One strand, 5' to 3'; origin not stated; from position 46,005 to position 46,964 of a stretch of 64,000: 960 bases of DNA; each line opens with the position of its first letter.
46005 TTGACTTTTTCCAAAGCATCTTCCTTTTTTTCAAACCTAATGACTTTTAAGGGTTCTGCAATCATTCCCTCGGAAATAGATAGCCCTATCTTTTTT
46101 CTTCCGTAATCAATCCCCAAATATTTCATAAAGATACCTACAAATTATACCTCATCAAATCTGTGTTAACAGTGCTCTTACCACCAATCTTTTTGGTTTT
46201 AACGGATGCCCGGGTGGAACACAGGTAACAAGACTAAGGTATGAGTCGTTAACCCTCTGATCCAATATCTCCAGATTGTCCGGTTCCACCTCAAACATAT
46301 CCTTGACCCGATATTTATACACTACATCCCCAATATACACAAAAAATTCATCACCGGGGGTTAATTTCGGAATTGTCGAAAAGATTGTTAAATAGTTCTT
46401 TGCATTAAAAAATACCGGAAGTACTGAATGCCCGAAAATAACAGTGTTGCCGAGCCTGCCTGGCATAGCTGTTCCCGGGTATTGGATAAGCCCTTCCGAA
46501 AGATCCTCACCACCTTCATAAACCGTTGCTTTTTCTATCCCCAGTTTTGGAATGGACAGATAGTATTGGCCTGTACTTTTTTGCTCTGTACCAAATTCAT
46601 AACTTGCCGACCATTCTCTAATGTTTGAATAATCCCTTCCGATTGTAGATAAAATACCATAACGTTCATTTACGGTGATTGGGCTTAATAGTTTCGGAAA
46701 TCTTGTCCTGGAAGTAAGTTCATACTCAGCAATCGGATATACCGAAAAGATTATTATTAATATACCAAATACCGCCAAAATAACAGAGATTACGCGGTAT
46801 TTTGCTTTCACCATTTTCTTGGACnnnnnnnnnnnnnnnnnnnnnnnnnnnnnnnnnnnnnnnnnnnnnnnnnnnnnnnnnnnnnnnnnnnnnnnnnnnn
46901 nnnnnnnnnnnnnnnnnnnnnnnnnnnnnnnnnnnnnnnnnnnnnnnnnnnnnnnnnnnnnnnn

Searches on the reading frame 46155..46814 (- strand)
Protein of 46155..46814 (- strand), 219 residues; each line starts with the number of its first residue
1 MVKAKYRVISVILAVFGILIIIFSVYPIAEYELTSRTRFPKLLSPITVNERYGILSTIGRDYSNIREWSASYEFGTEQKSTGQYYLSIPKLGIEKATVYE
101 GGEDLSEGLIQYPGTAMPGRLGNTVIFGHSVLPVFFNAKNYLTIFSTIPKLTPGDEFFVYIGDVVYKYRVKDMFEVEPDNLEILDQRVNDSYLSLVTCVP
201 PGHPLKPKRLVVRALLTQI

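Call 72: search_protein_families(library=pfam, proteins=[window:46155-46814:-], max_evalue=0.001)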
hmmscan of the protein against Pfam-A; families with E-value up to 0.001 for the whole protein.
window:46155-46814:- (219 aa): 1 family
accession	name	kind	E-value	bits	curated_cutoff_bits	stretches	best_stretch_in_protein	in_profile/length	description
PF04203.18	Sortase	-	2.7e-24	85.7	26.6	1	86-216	1-124/125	Sortase domain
